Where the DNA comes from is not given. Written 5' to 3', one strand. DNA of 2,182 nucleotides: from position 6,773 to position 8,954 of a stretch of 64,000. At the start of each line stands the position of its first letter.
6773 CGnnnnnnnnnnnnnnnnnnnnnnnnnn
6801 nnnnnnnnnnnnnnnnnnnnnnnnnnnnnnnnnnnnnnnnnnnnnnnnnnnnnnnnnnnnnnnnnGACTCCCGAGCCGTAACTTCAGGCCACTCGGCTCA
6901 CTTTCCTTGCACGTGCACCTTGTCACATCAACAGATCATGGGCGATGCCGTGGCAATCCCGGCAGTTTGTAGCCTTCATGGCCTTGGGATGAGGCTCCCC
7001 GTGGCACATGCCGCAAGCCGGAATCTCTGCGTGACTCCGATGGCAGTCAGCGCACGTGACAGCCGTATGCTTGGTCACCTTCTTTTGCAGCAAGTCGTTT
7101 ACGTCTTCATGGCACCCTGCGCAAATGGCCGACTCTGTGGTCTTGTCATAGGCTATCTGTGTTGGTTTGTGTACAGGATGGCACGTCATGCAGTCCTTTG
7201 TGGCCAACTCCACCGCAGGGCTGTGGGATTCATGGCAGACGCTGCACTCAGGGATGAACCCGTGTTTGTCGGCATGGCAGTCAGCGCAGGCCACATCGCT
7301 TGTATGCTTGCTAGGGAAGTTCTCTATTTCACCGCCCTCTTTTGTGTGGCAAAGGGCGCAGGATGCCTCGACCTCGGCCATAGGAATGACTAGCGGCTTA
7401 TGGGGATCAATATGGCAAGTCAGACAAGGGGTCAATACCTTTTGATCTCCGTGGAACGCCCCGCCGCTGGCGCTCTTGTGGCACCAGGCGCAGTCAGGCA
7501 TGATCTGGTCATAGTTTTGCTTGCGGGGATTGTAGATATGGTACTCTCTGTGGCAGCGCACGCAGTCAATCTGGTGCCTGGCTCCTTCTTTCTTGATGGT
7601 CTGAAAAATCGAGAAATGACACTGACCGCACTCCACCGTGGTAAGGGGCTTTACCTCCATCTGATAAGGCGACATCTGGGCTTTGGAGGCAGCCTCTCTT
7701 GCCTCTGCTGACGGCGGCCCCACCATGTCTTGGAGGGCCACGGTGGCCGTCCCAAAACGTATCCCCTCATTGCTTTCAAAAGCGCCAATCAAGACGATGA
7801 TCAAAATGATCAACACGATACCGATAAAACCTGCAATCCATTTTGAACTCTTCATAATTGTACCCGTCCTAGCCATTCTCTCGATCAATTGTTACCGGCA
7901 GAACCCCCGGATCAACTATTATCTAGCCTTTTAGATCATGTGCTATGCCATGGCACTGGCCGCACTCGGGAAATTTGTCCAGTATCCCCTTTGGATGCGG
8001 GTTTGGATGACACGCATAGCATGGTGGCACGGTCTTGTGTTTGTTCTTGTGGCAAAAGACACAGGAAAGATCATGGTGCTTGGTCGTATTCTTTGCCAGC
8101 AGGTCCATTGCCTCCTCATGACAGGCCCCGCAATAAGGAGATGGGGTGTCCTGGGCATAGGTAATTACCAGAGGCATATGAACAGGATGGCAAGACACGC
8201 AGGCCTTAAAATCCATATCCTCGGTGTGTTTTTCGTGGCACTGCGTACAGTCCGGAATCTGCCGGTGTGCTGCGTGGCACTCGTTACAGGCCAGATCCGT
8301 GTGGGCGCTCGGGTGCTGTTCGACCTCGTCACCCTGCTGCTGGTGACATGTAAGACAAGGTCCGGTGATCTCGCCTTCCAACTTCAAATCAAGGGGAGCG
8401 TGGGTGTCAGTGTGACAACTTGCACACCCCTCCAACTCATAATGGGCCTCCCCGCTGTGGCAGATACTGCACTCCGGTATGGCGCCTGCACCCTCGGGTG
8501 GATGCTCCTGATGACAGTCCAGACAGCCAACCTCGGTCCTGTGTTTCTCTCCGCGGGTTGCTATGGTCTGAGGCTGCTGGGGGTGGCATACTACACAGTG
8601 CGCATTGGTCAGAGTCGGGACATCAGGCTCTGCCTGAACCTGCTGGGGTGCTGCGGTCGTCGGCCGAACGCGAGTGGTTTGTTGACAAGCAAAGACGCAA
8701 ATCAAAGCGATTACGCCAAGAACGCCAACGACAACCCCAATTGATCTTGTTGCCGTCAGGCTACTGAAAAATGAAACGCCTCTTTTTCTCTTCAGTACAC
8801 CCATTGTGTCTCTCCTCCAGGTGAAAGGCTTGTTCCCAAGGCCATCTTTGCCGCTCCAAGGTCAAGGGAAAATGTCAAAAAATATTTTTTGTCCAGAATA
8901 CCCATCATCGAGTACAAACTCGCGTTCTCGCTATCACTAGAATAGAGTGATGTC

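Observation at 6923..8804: Tandem paralogous 12-haem cytochromes built from three tetrahaem modules, each with one N-terminal anchor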

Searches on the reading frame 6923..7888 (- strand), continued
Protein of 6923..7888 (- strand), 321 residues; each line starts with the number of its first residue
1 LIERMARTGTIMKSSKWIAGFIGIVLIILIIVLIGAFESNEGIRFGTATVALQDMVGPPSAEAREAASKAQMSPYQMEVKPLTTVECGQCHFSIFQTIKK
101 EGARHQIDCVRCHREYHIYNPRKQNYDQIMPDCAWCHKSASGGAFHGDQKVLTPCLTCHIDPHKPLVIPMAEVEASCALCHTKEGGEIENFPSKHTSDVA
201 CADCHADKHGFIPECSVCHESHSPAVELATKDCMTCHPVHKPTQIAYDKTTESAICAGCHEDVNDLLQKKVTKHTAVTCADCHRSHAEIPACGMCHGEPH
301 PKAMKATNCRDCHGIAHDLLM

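Call 74: search_protein_families(library=pfam, proteins=[L063:2762-3805:+, L063:3796-6231:+, L063:1243-2559:-, L001:14587-16740:+, L001:17449-18924:+, L001:19521-20906:+, L005:14005-15438:+, L014:7007-8767:+, L014:4334-6952:+], max_evalue=0.01)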
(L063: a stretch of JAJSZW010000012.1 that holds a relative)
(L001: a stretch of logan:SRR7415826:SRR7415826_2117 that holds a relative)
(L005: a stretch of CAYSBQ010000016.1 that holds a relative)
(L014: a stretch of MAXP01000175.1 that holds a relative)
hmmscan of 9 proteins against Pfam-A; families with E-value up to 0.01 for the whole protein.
L063:2762-3805:+ (347 aa): 2 families
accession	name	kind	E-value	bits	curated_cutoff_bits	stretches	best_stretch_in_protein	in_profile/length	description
PF00586.29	AIRS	-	5.3e-26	91.7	24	1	58-163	14-112/112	AIR synthase related protein, N-terminal domain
PF02769.27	AIRS_C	-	1.9e-24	87.1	23.1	1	175-341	1-152/156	AIR synthase related protein, C-terminal domain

L063:3796-6231:+ (811 aa): 3 families
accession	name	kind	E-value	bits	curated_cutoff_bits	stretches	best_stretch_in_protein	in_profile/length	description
PF04453.20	LptD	-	3e-27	96.4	22.4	1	350-722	1-363/384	LPS transport system D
PF19838.5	LptD_2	-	6e-16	58.6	22.5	1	223-608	6-381/464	LptD protein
PF03968.19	LptD_N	-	7.7e-05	23.3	20.4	1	84-209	1-104/113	LptA/(LptD N-terminal domain) LPS transport protein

L063:1243-2559:- (438 aa): 4 families
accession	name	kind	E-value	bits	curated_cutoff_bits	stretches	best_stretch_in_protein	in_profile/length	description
PF00742.24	Homoserine_dh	-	1.8e-65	220.4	22.9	1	137-314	1-172/173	Homoserine dehydrogenase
PF03447.22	NAD_binding_3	-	1.4e-18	68.1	24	1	10-129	1-116/116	Homoserine dehydrogenase, NAD binding domain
PF01842.31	ACT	-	5.3e-12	45.7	27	1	355-420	2-65/66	ACT domain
PF13291.12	ACT_4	-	0.00028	21.9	27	0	357-398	10-51/80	ACT domain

L001:14587-16740:+ (717 aa): 2 families
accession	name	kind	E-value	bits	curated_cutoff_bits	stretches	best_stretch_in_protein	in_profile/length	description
PF00754.31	F5_F8_type_C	-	8.4e-05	23.1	28.2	1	286-390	13-116/127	F5/8 type C domain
PF22633.2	F5_F8_type_C_2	-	0.0003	21.8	27.8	1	291-385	3-91/91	NedA-like, galactose-binding domain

L001:17449-18924:+ (491 aa): 3 families
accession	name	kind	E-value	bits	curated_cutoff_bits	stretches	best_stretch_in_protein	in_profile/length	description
PF13860.13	FlgD_ig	-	0.00012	22.5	27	1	318-365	27-76/79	FlgD Ig-like domain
PF19077.6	Big_13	-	0.00033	21.5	27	1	354-383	73-102/102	Bacterial Ig-like domain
PF13750.12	Big_3_3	-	0.0056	16.8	27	0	353-390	12-50/157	Bacterial Ig-like domain (group 3)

L001:19521-20906:+ (462 aa): 3 families
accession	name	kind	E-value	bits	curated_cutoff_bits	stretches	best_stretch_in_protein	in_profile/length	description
PF13145.12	Rotamase_2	-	3e-12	47.8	27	1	305-420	2-119/121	PPIC-type PPIASE domain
PF13623.11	SurA_N_2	-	5.8e-09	36.4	28.5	2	202-269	41-106/145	SurA-like N-terminal domain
PF13624.11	SurA_N_3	-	1e-08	35.6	27.2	1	10-91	20-106/162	SurA-like N-terminal domain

L005:14005-15438:+ (477 aa): 7 families
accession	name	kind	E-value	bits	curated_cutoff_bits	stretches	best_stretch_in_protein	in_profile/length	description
PF01436.27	NHL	-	1.2e-16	60.3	20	1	346-373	1-28/28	NHL repeat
PF17170.10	DUF5128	-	1.9e-11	44.2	22.9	1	308-378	51-122/321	6-bladed beta-propeller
PF08239.17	SH3_3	-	4.8e-09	36.7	27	1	412-460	3-47/54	Bacterial SH3 domain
PF06739.17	SBBP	-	2.7e-08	34.1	20.5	0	348-363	14-29/38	Beta-propeller repeat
PF08450.18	SGL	-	4.6e-05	23.6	26.3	0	211-328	50-163/246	SMP-30/Gluconolactonase/LRE-like region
PF25021.1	TEN_NHL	-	0.00038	20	27.1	0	199-262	139-196/357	Teneurin NHL domain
PF01731.26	Arylesterase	-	0.0059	17.2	21.3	0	284-326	39-81/86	Arylesterase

L014:7007-8767:+ (586 aa): 4 families
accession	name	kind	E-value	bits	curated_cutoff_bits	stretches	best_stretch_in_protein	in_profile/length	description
PF01520.23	Amidase_3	-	9.1e-53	179.3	27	1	327-539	1-173/174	N-acetylmuramoyl-L-alanine amidase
PF11741.13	AMIN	-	6.7e-10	39.4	20.5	1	184-272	1-85/101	AMIN domain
PF13174.12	TPR_6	-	0.0013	19.7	26.3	1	82-116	6-33/33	Tetratricopeptide repeat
PF24837.1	AMIN-like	-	0.006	17.1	27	0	261-288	101-128/129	AMIN-like domain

L014:4334-6952:+ (872 aa): 7 families
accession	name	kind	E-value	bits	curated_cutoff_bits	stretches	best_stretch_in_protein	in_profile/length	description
PF00488.27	MutS_V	-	3.4e-84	282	30.2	1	616-805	1-188/188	MutS domain V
PF05192.23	MutS_III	-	7.1e-47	160.7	34.1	1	273-563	2-194/194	MutS domain III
PF01624.25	MutS_I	-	3.1e-46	156.7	20.6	1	5-116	1-112/113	MutS domain I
PF05190.23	MutS_IV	-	1.5e-27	96.1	22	1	432-523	1-92/92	MutS family domain IV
PF05188.22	MutS_II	-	6.3e-26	91.8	25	1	125-255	1-132/133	MutS domain II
PF13173.12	AAA_14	-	0.00079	19.9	27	1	613-705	2-75/129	AAA domain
PF13514.12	AAA_27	-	0.0023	18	22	1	601-634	14-47/206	AAA domain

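Call 106: search_solved_structures(query=A2, max_evalue=0.1, show_alignments=1)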
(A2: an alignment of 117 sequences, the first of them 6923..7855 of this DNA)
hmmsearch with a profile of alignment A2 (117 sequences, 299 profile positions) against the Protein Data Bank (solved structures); distinct sequences matched with E-value up to 0.1: 50.
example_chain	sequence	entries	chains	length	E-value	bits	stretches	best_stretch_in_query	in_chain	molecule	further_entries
6r2q_A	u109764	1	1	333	6.1e-10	42.1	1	169-266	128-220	Cystathionine beta-synthase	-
1z1n_X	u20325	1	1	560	2.4e-07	33.6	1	128-220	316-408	sixteen heme cytochrome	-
3ov0_A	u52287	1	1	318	4.2e-07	32.7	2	126-293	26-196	Cytochrome c family protein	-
2j7a_C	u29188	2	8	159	1.1e-05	28.1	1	228-264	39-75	CYTOCHROME C QUINOL DEHYDROGENASE NRFH | NAPC/NIRT CYTOCHROME C FAMILY PROTEIN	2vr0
2k3v_A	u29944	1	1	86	7.4e-05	25.4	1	121-197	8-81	Tetraheme cytochrome c-type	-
1m1p_A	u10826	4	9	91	0.00011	24.8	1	121-199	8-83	Small tetraheme cytochrome c | Periplasmic tetraheme cytochrome c CctA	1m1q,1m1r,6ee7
6hr0_A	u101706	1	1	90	0.00013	24.6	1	120-197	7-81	Cytochrome C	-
3pmq_A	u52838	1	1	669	0.00013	24.5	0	84-138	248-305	Decaheme cytochrome c MtrF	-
3ubr_A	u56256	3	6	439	0.001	21.7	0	190-242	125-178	Cytochrome c-552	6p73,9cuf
1sp3_A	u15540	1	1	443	0.0012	21.4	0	147-185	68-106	cytochrome c, putative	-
6qyc_A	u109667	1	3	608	0.0014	21.2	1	149-262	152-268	Decaheme c-type cytochrome, OmcA/MtrC family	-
3oue_A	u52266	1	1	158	0.0015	21.1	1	190-273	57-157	Cytochrome c family protein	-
3ouq_A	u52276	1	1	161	0.0015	21.1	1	83-195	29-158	Cytochrome c family protein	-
6r2q_C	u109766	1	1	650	0.0016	21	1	149-262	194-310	Decaheme c-type cytochrome, OmcA/MtrC family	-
1qo8_A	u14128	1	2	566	0.0017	20.9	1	127-273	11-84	FLAVOCYTOCHROME C3 FUMARATE REDUCTASE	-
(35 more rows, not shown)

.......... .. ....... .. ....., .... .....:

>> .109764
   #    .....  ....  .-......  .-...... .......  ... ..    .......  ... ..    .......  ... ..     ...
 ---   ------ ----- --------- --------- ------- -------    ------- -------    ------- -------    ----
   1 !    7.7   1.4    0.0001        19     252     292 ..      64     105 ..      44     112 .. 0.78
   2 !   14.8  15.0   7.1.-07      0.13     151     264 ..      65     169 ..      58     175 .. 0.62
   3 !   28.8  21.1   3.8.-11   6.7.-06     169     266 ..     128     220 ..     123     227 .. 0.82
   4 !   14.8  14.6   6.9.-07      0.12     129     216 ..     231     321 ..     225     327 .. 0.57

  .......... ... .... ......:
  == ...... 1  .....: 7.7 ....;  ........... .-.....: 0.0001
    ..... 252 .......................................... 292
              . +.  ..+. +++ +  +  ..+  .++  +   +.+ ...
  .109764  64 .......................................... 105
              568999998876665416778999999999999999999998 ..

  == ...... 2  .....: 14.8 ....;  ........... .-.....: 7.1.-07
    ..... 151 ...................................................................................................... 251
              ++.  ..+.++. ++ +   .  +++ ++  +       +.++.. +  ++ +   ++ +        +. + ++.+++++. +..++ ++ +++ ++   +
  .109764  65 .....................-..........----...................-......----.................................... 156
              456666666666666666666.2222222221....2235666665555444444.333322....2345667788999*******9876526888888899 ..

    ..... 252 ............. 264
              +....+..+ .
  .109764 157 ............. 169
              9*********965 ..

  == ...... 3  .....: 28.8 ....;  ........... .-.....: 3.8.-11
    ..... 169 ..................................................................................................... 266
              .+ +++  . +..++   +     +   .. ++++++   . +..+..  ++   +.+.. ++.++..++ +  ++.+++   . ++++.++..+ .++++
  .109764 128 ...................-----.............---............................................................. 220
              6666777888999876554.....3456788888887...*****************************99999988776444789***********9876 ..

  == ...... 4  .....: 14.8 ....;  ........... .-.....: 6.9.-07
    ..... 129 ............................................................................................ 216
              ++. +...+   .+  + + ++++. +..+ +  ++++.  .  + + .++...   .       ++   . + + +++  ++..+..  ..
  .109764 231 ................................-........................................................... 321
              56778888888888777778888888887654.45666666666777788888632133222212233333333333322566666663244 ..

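Call 110: search_protein_representatives(alignment_id=A2)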
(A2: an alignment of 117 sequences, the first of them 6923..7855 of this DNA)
Query: 117 sequences, 299 profile positions. Proteins with E-value up to 0.001 (for the whole library): 4048; up to 1e-10: 1021; up to 1e-30: 154. The best 150 are listed.
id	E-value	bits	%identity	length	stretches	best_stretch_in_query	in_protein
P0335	2.0e-265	894.1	-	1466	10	103-298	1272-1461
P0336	1.1e-187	638.8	-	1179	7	103-298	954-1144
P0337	4.1e-168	574.6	-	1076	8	57-291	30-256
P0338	1.8e-163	559.3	-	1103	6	104-298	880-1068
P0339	4.9e-146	502.1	-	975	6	108-297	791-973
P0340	7.5e-113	393.1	-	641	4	106-298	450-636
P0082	2.7e-110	384.7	-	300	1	33-298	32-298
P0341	1.8e-99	349.2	-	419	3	56-262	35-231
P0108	2.4e-99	348.8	-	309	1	14-298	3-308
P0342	2.9e-94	332.1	-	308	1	2-298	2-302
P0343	5.0e-94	331.3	-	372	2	122-298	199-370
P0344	7.3e-91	320.9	-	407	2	2-238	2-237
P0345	2.6e-88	312.6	-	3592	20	104-294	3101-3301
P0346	2.2e-84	299.7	-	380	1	28-298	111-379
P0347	3.9e-83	295.6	-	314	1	9-298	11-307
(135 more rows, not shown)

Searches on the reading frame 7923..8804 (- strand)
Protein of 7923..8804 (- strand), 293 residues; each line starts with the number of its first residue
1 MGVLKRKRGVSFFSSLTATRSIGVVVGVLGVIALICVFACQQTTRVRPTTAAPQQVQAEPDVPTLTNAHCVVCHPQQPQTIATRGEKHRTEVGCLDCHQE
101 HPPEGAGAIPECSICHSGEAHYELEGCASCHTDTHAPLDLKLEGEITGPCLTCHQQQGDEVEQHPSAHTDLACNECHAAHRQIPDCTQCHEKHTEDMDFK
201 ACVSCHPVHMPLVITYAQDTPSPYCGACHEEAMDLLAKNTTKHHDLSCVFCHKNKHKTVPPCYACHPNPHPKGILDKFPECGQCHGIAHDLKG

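Call 5: search_protein_families(library=pfam, proteins=[window:7923-8804:-], max_evalue=1)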
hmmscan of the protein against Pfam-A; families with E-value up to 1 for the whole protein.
window:7923-8804:- (293 aa): 4 families
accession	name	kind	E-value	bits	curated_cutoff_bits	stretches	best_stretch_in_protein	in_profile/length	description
PF14537.11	Cytochrom_c3_2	-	3.6e-09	37.4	25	2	121-206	2-78/79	Cytochrome c3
PF14522.11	Cytochrome_C7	-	2.7e-08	34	24.8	3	66-117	12-67/67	Cytochrome c7 and related cytochrome c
PF02085.21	Cytochrom_CIII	-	0.00082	20.1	22.9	0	86-177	26-101/101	Class III cytochrome C family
PF09472.15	MtrF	-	0.19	11.6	22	1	12-37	33-58/62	Tetrahydromethanopterin S-methyltransferase, F subunit (MtrF)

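Call 6: search_protein_families(library=ncbifam, proteins=[window:7923-8804:-], max_evalue=1)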
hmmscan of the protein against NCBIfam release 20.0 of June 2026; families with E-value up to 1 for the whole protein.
window:7923-8804:- (293 aa): 8 families
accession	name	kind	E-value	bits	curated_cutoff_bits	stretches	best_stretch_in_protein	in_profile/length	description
TIGR03508.1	decahem_SO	subfamily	3.3e-06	26.8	192.2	2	63-135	66-128/258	DmsE family decaheme c-type cytochrome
NF047727.1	4hemeCytCCctA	equivalog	1.1e-05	25.5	180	2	119-192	32-106/109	tetraheme c-type cytochrome CctA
TIGR03153.1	cytochr_NrfH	equivalog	0.00057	19.9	134.2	2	51-100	86-135/138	cytochrome c nitrite reductase small subunit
TIGR01905.1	paired_CXXCH_1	subfamily_domain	0.024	14.6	25.2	1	126-157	8-39/41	doubled CXXCH domain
NF011054.0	PRK14486.1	equivalog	0.12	11.8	447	1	107-139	43-75/294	putative bifunctional cbb3-type cytochrome c oxidase subunit II/cytochrome c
NF041028.1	decahem_GSU2203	exception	0.16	11.2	325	1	66-137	100-161/317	GSU2203 family decaheme c-type cytochrome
NF045722.1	c3_cytochr_TmcA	equivalog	0.21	11.5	114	1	186-266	44-124/125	acidic tetraheme cytochrome c3 TmcA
TIGR02771.1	TraF_Ti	equivalog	0.21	11.1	100.25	1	25-80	5-63/171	conjugative transfer signal peptidase TraF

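Call 41: list_cluster_members(proteins=[P0001, window:7923-8804:-])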
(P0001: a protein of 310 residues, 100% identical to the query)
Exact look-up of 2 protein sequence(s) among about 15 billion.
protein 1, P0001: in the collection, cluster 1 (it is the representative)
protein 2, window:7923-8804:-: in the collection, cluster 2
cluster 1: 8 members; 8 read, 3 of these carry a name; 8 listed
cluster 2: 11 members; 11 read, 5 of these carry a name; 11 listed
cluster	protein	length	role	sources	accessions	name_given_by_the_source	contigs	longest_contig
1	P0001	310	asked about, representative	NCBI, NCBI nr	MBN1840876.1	MAG: cytochrome C [Deltaproteobacteria bacterium] | cytochrome C [Deltaproteobacteria bacterium]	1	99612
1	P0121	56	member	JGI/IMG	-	hypothetical protein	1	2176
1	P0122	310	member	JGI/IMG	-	predicted CXXCH cytochrome family protein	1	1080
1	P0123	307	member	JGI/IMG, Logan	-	-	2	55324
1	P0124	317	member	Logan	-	-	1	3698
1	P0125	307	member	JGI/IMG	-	-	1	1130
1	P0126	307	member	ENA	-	-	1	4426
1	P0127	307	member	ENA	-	-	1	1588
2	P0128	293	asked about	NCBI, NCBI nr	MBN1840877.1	MAG: cytochrome C [Deltaproteobacteria bacterium] | cytochrome C [Deltaproteobacteria bacterium]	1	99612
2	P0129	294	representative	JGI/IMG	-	hypothetical protein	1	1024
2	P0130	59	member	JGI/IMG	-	hypothetical protein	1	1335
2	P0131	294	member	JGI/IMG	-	hypothetical protein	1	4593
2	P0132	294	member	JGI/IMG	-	hypothetical protein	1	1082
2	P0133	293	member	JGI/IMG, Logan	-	-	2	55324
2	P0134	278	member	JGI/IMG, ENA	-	-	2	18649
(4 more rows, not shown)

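Call 103: predict_structure(alignment_id=A4)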
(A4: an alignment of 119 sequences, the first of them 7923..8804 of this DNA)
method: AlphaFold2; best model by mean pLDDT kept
length: 293 residues; sequences in the alignment: 119
mean_pLDDT: 81.8   pTM: 0.65
mean pLDDT of the five models: 81.8, 80.4, 79.7, 72.8, 72.6
residues with pLDDT >= 90: 142; 70-90: 84; 50-70: 45; < 50: 22
segments of 3 or more residues with pLDDT < 50: 11-27
pLDDT, mean of each block of 10 residues (from residue 1): 55 45 46 55 54 59 85 93 92 88 68 89 89 90 90 96 96 89 89 91 93 91 93 94 93 86 88 91 88 72
secondary structure, 60 per line:
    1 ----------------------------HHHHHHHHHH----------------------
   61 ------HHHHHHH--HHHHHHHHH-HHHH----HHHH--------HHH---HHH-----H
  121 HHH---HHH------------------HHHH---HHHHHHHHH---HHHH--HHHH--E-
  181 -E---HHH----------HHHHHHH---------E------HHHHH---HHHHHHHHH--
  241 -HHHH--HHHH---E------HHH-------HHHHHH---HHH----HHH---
elements in order: H29-38 H67-73 H76-84 H86-89 H94-97 H120-123 H148-151 H155-163 H167-170 H173-176 H199-205 H222-226 H230-238 H242-245 H248-251 H272-277
